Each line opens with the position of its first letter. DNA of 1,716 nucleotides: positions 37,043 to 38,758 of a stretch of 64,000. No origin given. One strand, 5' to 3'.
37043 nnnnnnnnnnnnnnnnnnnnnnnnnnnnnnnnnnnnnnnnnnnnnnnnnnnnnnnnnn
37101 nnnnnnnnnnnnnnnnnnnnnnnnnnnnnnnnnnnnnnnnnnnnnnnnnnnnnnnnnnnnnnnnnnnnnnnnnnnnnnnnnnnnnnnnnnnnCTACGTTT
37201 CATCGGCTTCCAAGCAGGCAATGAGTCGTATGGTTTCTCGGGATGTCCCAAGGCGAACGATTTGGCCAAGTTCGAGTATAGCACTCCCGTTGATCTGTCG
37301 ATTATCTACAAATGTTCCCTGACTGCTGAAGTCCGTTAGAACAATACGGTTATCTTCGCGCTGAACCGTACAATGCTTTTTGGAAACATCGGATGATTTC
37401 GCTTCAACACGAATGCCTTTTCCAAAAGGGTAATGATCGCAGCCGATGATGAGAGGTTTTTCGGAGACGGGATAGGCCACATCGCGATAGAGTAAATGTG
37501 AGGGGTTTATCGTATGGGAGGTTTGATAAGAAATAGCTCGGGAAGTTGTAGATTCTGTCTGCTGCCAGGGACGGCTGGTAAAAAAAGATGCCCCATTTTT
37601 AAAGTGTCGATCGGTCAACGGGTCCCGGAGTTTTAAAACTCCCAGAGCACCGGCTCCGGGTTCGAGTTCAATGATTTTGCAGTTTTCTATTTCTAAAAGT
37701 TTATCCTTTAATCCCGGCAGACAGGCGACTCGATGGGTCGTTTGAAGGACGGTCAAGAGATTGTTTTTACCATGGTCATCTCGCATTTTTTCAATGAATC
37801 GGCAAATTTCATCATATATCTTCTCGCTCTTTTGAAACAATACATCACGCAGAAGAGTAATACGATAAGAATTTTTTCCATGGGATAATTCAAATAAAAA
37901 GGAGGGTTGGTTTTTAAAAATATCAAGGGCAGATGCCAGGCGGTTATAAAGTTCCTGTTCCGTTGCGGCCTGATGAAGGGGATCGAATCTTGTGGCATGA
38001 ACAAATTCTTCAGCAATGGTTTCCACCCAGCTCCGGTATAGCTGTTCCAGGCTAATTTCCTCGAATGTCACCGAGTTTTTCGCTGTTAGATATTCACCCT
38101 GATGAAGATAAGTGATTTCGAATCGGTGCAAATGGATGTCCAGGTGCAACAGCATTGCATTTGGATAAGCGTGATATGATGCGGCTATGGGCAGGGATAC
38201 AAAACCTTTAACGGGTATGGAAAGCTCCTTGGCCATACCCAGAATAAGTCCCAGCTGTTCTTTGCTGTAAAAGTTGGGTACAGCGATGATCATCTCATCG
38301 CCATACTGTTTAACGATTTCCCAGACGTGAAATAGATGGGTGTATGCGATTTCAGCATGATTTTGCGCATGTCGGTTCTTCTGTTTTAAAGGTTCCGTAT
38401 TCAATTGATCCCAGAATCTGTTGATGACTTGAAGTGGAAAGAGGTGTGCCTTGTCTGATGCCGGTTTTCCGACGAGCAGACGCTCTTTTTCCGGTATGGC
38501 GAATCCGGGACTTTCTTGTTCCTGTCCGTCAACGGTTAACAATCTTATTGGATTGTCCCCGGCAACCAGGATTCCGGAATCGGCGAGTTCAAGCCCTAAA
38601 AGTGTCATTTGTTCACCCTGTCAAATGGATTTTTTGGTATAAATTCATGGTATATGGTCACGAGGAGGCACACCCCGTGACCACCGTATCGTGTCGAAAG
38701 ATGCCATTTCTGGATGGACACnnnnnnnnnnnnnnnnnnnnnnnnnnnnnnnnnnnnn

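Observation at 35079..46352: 11-kb envelope cluster built around an ExbB/MotA-type channel that matches no named system I know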

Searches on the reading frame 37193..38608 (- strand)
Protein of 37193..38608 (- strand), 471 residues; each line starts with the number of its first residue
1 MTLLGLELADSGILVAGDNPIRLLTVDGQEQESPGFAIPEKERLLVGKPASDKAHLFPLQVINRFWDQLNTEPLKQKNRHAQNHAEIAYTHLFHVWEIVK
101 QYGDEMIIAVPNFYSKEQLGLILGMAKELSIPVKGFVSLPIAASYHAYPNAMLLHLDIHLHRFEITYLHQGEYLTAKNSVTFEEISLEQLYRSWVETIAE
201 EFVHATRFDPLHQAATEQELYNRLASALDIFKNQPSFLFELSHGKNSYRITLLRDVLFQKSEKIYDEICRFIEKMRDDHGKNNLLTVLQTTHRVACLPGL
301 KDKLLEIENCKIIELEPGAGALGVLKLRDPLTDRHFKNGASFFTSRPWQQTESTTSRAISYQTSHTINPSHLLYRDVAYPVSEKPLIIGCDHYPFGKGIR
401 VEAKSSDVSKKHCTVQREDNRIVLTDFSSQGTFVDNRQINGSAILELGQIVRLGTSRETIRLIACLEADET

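Call 4: search_protein_families(library=pfam, max_evalue=0.01, proteins=[window:37193-38608:-])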
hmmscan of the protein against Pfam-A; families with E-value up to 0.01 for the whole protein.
window:37193-38608:- (471 aa): 2 families
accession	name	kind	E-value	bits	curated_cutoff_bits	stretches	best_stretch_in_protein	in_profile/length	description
PF00498.31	FHA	-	3.1e-09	37.6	20.7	1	404-454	14-67/67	FHA domain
PF16697.10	Yop-YscD_cpl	-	0.00052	20.7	33.2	1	406-455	34-85/94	Inner membrane component of T3SS, cytoplasmic domain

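Call 5: search_protein_families(library=ncbifam, max_evalue=0.01, proteins=[window:37193-38608:-])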
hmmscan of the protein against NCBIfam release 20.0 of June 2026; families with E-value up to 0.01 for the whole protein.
window:37193-38608:- (471 aa): 2 families
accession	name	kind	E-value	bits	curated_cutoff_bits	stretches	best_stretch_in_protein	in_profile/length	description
NF049868.1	FhaB_Rv0019c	equivalog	0.00014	21.9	125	1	408-456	105-154/158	FHA domain-containing protein FhaB/FipA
TIGR03354.1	VI_FHA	hypoth_equivalog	0.00025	21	120.25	1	404-455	41-96/420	type VI secretion system-associated FHA domain protein TagH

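Call 9: find_homologous_proteins(query=window:37193-38608:-)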
Query window:37193-38608:- (471 aa): 838 proteins with E <= 0.001 among 8000 candidates; the best 120 are listed.
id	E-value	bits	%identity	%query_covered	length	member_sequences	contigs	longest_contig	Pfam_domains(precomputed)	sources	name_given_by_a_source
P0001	0.0e+0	1073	100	100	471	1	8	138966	PF00498.32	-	-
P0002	0.0e+0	1070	100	100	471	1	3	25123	PF00498.32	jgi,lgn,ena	-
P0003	0.0e+0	1060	99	100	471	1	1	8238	PF00498.32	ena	-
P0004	0.0e+0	1053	99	100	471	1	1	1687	PF00498.32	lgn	-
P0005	0.0e+0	1020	99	95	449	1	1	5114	PF00498.32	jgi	jgi:hypothetical protein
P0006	0.0e+0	1015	95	100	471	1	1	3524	PF00498.32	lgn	-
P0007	1.5e-298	1008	94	100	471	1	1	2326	PF00498.32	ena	-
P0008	2.0e-298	1008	94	100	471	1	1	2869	PF00498.32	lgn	-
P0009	2.0e-296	1001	93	100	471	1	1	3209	PF00498.32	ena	-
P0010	4.7e-294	993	93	100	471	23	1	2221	PF00498.32,PF16697.11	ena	-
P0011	1.2e-286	969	90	100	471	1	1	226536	PF00498.32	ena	-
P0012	5.3e-286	967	90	100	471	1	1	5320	PF00498.32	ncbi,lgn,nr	ncbi:MAG: hypothetical protein BMS9Abin03_082 [Thermodesulfobacteriota bacterium]|nr:MAG: hypothetic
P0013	1.5e-279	945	88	100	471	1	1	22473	PF00498.32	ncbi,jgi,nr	ncbi:MAG: FHA domain-containing protein [Deltaproteobacteria bacterium]|nr:FHA domain-containing pro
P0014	8.1e-279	943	88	100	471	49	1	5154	PF00498.32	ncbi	-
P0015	2.7e-278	941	88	100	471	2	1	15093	PF00498.32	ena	-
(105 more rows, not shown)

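Call 12: find_related_loci(query=A1, collection=genome_contigs, flank=10000)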
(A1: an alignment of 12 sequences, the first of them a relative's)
Query A1 (471 aa) in genome_contigs; peptide patterns used: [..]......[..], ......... (x = any residue, [..] = any of these).
83 stretches matched a pattern; 61 encode a relative of the query (tblastn E <= 1e-3); 60 distinct loci.
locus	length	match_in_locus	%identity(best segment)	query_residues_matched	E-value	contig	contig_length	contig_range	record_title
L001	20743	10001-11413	93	1-471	0e+0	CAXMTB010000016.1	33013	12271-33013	MAG: uncultured Nitrospinaceae bacterium isolate 10C-St8-MC-01_bin.13.strict genome assembly, contig: NODE_16_length_330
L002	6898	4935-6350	87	1-471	0e+0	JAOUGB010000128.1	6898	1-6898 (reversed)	MAG: Desulfobacteraceae bacterium isolate 4_1_July_SF_Bin60 4_1_July_SF_Bin60_scaffold_6130_c1, whole genome shotgun seq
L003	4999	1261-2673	87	1-471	0e+0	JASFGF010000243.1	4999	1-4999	MAG: Desulfobacterales bacterium isolate D0606U02metaG_Bin_281 D0606U02metaG_FD_scaffold_4038_c1, whole genome shotgun s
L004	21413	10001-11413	84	1-471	0e+0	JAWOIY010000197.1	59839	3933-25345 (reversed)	MAG: Desulfobacterales bacterium isolate CWP6-1.bin.108 k191_3484374, whole genome shotgun sequence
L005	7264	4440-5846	73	1-470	0e+0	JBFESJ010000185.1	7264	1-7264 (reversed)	MAG: Desulfobacterales bacterium isolate Mix_mud06.2021.04.45 k141_706078_length_7264_cov_11.4650, whole genome shotgun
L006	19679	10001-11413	72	1-471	0e+0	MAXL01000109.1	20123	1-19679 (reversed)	MAG: Desulfobacterales bacterium S5133MH16 k99_1373460, whole genome shotgun sequence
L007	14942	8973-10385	71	1-471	0e+0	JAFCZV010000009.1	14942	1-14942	MAG: Deltaproteobacteria bacterium isolate AB_1215_Bin_118 AB_1215_Bin_118_scaffold_2715, whole genome shotgun sequence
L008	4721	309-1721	71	1-471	0e+0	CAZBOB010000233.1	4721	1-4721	MAG TPA_asm: uncultured Desulfobacteraceae bacterium isolate binchicken_co34_357 genome assembly, contig: NODE_33244_len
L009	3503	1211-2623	71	1-471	0e+0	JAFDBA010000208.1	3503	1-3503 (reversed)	MAG: Deltaproteobacteria bacterium isolate AB_69_Bin_188 AB_69_Bin_188_scaffold_79373, whole genome shotgun sequence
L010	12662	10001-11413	70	1-471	0e+0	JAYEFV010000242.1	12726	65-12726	MAG: Thermodesulfobacteriota bacterium isolate MAG263 MAG263_242, whole genome shotgun sequence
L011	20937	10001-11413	71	1-471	0e+0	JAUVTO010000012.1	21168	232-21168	MAG: Desulfobacterales bacterium isolate CSMAG_768 CSMAG_768_k141_293620_length_21168_cov_15.8197, whole genome shotgun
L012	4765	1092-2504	71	1-471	0e+0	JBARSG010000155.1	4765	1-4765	MAG: Desulfobacterales bacterium isolate MFD12959_ilm_asm_bin44 k127_436981, whole genome shotgun sequence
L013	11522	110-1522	70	1-471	0e+0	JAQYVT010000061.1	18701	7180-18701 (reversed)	MAG: Desulfobacterales bacterium isolate SF_100_bin76 SF_100_bin.76.orig_100_contig-145_5962, whole genome shotgun seque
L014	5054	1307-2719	69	1-471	0e+0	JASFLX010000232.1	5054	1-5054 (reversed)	MAG: Desulfobacterales bacterium isolate D0817M20remetaG_Bin_243 D0817M20remetaG_FD_scaffold_4949_c1, whole genome shotg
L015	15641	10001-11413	67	1-471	0e+0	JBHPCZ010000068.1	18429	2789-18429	Thermodesulfobacteriota bacterium isolate SAG AM-311-M20 NODE_68_length_18429_cov_29.167737, whole genome shotgun sequen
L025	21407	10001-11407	49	1-468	7e-153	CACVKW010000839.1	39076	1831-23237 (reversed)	Olavius sp. associated proteobacterium Delta 1 isolate mag2:49deedb4-927c-43a8-ad40-04e63e16f3c8 genome assembly, contig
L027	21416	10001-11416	49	1-471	4e-151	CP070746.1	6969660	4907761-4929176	MAG: Desulfobacterales bacterium isolate bin36 chromosome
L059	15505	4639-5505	32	6-313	1e-43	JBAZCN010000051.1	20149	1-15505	MAG: Porticoccaceae bacterium isolate SO_2017_LW2_71 scaffold_5933_c1_LW138R_2017, whole genome shotgun sequence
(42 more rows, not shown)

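Call 15: search_solved_structures(query=A1, max_evalue=1, show_alignments=1)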
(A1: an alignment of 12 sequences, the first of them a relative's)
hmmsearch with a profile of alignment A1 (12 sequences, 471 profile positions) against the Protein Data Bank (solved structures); distinct sequences matched with E-value up to 1: 22.
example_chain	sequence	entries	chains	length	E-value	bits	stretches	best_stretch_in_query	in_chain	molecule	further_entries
2aff_A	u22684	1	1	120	0.00013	24.1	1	396-453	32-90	Antigen KI-67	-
1r21_A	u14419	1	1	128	0.00015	23.9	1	396-453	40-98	Antigen Ki-67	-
3gqs_A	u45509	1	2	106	0.00044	22.3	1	387-456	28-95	Adenylate cyclase-like protein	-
3po8_A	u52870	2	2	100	0.00053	22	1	392-461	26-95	Putative uncharacterized protein TB39.8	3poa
2lc1_A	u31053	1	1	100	0.0006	21.9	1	392-461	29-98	Putative uncharacterized protein TB39.8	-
3oun_A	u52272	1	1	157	0.0033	19.4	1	393-458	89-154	Putative uncharacterized protein TB39.8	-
1g6g_A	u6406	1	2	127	0.005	18.8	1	404-466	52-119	PROTEIN KINASE RAD53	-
1uht_A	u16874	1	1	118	0.0061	18.6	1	397-455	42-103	expressed protein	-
1j4o_A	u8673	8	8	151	0.0073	18.3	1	404-466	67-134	PROTEIN KINASE SPK1 | Serine/threonine-protein kinase RAD53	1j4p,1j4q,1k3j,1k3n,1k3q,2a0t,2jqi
1g3g_A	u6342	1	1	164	0.0086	18.1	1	404-466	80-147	PROTEIN KINASE SPK1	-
1wln_A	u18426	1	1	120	0.011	17.7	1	400-457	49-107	Afadin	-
5t2s_A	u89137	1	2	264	0.018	17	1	404-466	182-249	DDK kinase regulatory subunit DBF4,Serine/threonine-protein kinase RAD53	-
5t2f_A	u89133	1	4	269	0.019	16.9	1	404-466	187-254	DDK kinase regulatory subunit DBF4,Serine/threonine-protein kinase RAD53 chimeric protein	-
1lgq_A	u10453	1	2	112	0.024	16.6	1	408-453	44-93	cell cycle checkpoint protein CHFR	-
2fez_A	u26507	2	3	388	0.025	16.5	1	399-463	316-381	Probable regulatory protein embR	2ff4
5a8i_A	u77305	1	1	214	0.18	13.7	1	405-455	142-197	ARNA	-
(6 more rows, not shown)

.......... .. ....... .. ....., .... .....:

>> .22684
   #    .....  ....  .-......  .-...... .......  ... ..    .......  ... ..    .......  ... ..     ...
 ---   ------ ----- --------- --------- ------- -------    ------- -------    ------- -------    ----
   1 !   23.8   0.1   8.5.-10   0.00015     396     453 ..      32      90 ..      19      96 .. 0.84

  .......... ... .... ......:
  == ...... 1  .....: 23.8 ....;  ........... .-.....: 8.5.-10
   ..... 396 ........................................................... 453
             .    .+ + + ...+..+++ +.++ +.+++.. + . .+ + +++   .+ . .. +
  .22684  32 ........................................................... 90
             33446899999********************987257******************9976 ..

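Call 25: search_protein_families(library=pfam, max_evalue=0.01, proteins=[L059:22-1395:+, L059:1377-3479:+, L059:3499-3798:+, L059:3680-4609:+, L059:4606-5904:+, L059:5906-6967:+, L059:6978-7964:+, L059:8046-8651:+, L059:8648-9358:+, L059:9362-10819:+])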
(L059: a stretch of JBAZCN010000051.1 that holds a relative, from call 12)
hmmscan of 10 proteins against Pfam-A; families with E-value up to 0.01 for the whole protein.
L059:22-1395:+ (457 aa): 8 families
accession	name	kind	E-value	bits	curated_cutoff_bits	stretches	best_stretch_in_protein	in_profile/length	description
PF13432.12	TPR_16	-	3.2e-06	27.9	32.7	1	209-263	12-65/65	Tetratricopeptide repeat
PF07719.23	TPR_2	-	4.1e-06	26.9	27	1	87-115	1-29/34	Tetratricopeptide repeat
PF00515.34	TPR_1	-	4.3e-06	26.8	27.8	0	87-115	1-29/34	Tetratricopeptide repeat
PF14559.12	TPR_19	-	8.5e-06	26.5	25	1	138-173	1-36/68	Tetratricopeptide repeat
PF13414.12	TPR_11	-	8.9e-06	25.7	26.8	1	239-269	4-34/42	TPR repeat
PF13428.12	TPR_14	-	0.00011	23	23.5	0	239-268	11-40/44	Tetratricopeptide repeat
PF13181.12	TPR_8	-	0.0014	19.1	25.7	0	236-262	8-34/34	Tetratricopeptide repeat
PF14863.12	Alkyl_sulf_dimr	-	0.0079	17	26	0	175-231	67-123/139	Alkyl sulfatase dimerisation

L059:1377-3479:+ (700 aa): 4 families
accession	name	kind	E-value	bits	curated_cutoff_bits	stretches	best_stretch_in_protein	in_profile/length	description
PF08308.17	PEGA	-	1.8e-53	178.8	20.8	4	139-207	2-69/71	PEGA domain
PF03781.23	FGE-sulfatase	-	9e-41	140.6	23.3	1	440-697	8-255/255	Sulfatase-modifying factor enzyme 1-like domain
PF13620.12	CarboxypepD_reg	-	2.4e-13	50.7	32.3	1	99-134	45-81/82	Carboxypeptidase regulatory-like domain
PF13715.12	CarbopepD_reg_2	-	7.7e-05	23.1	32.2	0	100-137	42-79/88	CarboxypepD_reg-like domain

L059:3499-3798:+ (99 aa): 0 families

L059:3680-4609:+ (309 aa): 1 family
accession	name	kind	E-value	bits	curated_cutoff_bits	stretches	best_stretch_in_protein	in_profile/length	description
PF01618.21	MotA_ExbB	-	2e-13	50.6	22.9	1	172-288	6-123/127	MotA/TolQ/ExbB proton channel family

L059:4606-5904:+ (432 aa): 0 families

L059:5906-6967:+ (353 aa): 1 family
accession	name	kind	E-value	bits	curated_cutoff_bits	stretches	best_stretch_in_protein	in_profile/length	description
PF13519.12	VWA_2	-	7.4e-08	33.4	27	1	157-282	1-106/107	von Willebrand factor type A domain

L059:6978-7964:+ (328 aa): 4 families
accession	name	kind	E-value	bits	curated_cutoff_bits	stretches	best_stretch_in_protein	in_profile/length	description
PF04849.18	HAP1_N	-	0.00083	19.1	33.9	1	51-126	203-274/307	HAP1 N-terminal conserved region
PF12795.12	MscS_porin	-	0.004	17.2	34.4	1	51-121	80-153/238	Mechanosensitive ion channel porin domain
PF06160.17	EzrA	-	0.009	14.8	39.6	0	37-148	332-443/557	Septation ring formation regulator, EzrA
PF05911.16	FPP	-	0.0095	14.7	40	0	35-109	755-829/871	Filament-like plant protein, long coiled-coil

L059:8046-8651:+ (201 aa): 0 families

L059:8648-9358:+ (236 aa): 0 families

L059:9362-10819:+ (485 aa): 2 families
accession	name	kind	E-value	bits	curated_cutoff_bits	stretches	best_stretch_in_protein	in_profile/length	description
PF01435.24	Peptidase_M48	-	3.2e-35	122.1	20.3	1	71-254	5-181/186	Peptidase family M48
PF13203.12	DUF2201_N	-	0.00026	21.1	23.2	1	94-157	28-91/271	Putative metallopeptidase domain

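Call 26: predict_structure(alignment_id=A2)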
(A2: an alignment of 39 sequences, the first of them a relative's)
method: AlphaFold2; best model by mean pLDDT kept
length: 471 residues; sequences in the alignment: 39
mean_pLDDT: 83.1   pTM: 0.69
mean pLDDT of the five models: 83.1, 73.6, 61.4, 55.0, 52.0
residues with pLDDT >= 90: 191; 70-90: 212; 50-70: 50; < 50: 18
segments of 3 or more residues with pLDDT < 50: 351-365
pLDDT, mean of each block of 10 residues (from residue 1): 87 84 79 82 82 68 73 61 82 91 90 88 91 91 86 92 92 89 88 92 92 79 83 88 88 93 95 93 91 90 93 92 83 58 76 32 54 87 89 68 84 90 91 88 90 85 71 40
secondary structure, 60 per line:
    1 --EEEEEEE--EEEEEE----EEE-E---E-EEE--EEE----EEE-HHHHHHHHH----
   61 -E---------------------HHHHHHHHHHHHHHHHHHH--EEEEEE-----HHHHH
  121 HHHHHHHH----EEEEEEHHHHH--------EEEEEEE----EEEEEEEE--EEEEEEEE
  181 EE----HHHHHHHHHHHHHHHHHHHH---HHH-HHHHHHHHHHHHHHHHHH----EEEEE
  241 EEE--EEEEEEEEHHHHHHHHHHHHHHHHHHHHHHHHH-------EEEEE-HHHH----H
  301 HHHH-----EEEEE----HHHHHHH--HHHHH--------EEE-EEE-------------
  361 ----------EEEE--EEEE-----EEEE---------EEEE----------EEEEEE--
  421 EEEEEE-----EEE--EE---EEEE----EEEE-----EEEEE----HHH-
elements in order: E3-9 E12-17 E22-24 E32-34 E37-39 E44-46 H48-56 H84-102 E105-110 H116-128 E133-138 H139-143 E152-158 E163-170 E173-182 H187-206 H214-231 E236-243 E246-253 H254-278 E286-290 H292-295 H300-304 E310-314 H319-325 H328-332 E341-343 E345-347 E371-374 E377-380 E386-389 E399-402 E413-418 E421-426 E432-434 E442-445 E450-453 E459-463

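Call 28: find_homologous_proteins(query=L059:6978-7964:+)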
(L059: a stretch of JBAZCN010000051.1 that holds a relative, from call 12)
Query L059:6978-7964:+ (328 aa): 8000 proteins with E <= 0.001 among 8000 candidates; the best 120 are listed.
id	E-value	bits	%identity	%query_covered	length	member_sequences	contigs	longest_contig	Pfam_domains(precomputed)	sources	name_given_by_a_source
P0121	1.6e-212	722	100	100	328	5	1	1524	-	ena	-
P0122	1.9e-190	650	88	100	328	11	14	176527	-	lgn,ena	-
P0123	8.6e-181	618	84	100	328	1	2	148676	-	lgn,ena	-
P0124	9.6e-176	601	82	100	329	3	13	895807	-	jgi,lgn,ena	-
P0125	5.0e-175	599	79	100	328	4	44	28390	-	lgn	-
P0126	1.2e-171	588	78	100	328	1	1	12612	-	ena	-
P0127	3.5e-171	586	80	100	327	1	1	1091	-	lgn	-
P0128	8.2e-168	575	79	98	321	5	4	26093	-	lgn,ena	-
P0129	1.9e-166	571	77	100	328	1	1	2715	-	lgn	-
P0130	6.7e-166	569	77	100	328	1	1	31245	-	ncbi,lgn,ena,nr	ncbi:MAG: hypothetical protein CMK32_05630 [Porticoccaceae bacterium]|nr:hypothetical protein [Porti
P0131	1.3e-165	568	77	100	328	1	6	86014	-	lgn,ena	-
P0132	2.8e-164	564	76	100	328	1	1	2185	-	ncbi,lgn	-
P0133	7.5e-164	562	76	100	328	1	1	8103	-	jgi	-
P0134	3.5e-163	560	76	100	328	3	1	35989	-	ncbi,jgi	-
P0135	4.0e-163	560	76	100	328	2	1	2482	-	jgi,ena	-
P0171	3.7e-148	511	70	100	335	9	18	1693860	-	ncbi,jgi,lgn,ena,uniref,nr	ncbi:VWA domain-containing protein [Porticoccus litoralis]|uniref:VWA domain-containing protein n=1 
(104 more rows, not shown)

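Call 29: find_encoding_contigs(protein=P0171, flank=10000, max_places=2)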
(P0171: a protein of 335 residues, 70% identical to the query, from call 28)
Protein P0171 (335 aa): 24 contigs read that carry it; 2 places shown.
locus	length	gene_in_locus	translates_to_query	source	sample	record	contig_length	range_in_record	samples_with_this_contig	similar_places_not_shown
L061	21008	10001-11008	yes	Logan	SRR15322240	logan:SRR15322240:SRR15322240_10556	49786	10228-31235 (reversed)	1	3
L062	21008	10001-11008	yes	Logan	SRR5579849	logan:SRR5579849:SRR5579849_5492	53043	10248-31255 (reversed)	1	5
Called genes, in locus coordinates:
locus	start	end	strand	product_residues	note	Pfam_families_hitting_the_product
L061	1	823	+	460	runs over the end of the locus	PF13424:TPR_12 (faint), PF03544:TonB_C (weak)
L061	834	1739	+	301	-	-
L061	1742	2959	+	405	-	-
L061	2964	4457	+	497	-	PF13432:TPR_16 (faint), PF07719:TPR_2 (faint), PF13414:TPR_11 (faint), PF13181:TPR_8 (faint)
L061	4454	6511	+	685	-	PF13715:CarbopepD_reg_2 (faint), PF13620:CarboxypepD_reg (faint), PF08308:PEGA, PF03781:FGE-sulfatase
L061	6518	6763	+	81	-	-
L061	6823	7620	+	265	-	PF01618:MotA_ExbB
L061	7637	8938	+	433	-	-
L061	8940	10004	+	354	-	PF13519:VWA_2 (weak)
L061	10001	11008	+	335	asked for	-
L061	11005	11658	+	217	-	-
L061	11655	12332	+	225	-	-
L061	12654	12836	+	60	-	-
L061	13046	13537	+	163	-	PF11578:DUF3237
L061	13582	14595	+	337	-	PF16884:ADH_N_2, PF00107:ADH_zinc_N, PF13602:ADH_zinc_N_2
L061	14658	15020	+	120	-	PF01878:EVE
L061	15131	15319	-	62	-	-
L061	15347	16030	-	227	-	PF01656:CbiA, PF13500:AAA_26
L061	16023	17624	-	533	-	PF00561:Abhydrolase_1, PF12146:Hydrolase_4, PF12697:Abhydrolase_6, PF01209:Ubie_methyltran, PF13489:Methyltransf_23, PF13847:Methyltransf_31, PF08241:Methyltransf_11, PF08242:Methyltransf_12, +3 more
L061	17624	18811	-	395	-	PF00155:Aminotran_1_2, PF01212:Beta_elim_lyase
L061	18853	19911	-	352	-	PF04055:Radical_SAM, PF06968:BATS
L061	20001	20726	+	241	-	PF18912:DZR_2, PF00156:Pribosyltran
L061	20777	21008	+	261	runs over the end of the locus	PF06426:SATase_N, PF00132:Hexapep (weak)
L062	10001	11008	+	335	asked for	-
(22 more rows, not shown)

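Call 30: fold_search(model_id=the predicted structure, library=pdb)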
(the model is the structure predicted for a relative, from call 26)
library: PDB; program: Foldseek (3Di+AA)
matches with E <= 10: 1232; with E <= 0.001: 481
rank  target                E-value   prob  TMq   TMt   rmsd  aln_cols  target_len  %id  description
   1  6sr6_A                8.5e-18  1.00  0.60  0.55  21.2       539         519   14  Crystal structure of the RAC core with a pseudo substrate bound to Ssz1 SBD (released 2020-03-25)
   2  5e84_A                9.5e-18  1.00  0.58  0.46  25.5       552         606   13  ATP-bound state of BiP (released 2016-01-27)
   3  4b9q_A                2.5e-17  1.00  0.59  0.47  25.3       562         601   14  Open conformation of ATP-bound Hsp70 homolog DnaK (released 2012-11-14)
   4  9a5j_A                3.5e-17  1.00  0.57  0.45  26.2       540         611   11  Integrative model of DNAK-GUDB by crosslinking MS and deep learning (released 2024-09-18)
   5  5mb9_B                3.7e-17  1.00  0.60  0.58  19.2       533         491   13  Crystal structure of the eukaryotic ribosome associated complex (RAC), a unique Hsp70/Hsp40 pair (released 2016-12-28)
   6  9a2i_MODEL_1_A        3.7e-17  1.00  0.60  0.45  25.9       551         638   14  Model of E. coli DnaK by in-cell photo-crosslinking MS and deep learning (released 2023-02-24)
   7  6zmd_A                4.4e-17  1.00  0.57  0.52  26.0       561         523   13  Crystal structure of HYPE covalently tethered to BiP bound to AMP-PNP (released 2021-04-14)
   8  6sr6_C                6.6e-17  1.00  0.60  0.54  19.8       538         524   13  Crystal structure of the RAC core with a pseudo substrate bound to Ssz1 SBD (released 2020-03-25)
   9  7x3k_B                8.8e-17  1.00  0.61  0.57  21.1       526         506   13  Cryo-EM structure of RAC in the State C2 RNC-RAC complex (released 2022-06-29)
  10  5tky_B                8.8e-17  1.00  0.57  0.46  25.6       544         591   15  Crystal structure of the co-translational Hsp70 chaperone Ssb in the ATP-bound, open conformation (released 2016-11-16)
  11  6w6e_I                9.3e-17  1.00  0.62  0.80   3.4       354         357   14  The Mycobacterium tuberculosis ClpB disaggregase hexamer structure with a locally refined ClpB middle domain and a Dna (released 2021-05-26)
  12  5obu                  9.3e-17  1.00  0.60  0.55  15.2       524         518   11  Mycoplasma genitalium DnaK deletion mutant lacking SBDalpha in complex with AMPPNP. (released 2018-05-09)
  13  2qxl_A                9.3e-17  1.00  0.57  0.45  24.1       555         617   12  Crystal Structure Analysis of Sse1, a yeast Hsp110 (released 2007-10-23)
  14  7krv_A                9.9e-17  1.00  0.56  0.50  28.0       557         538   14  Stimulating state of disulfide-bridged Hsp70 DnaK (released 2021-09-15)
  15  7kru_A                1.1e-16  1.00  0.57  0.51  28.1       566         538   14  Stimulating state of a truncated Hsp70 DnaK fused with a substrate peptide (released 2021-09-15)
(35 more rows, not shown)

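Call 45: search_protein_families(library=padloc, max_evalue=0.01, proteins=[window:37193-38608:-])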
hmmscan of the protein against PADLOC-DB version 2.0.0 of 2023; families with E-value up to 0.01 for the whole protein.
window:37193-38608:- (471 aa): 0 families
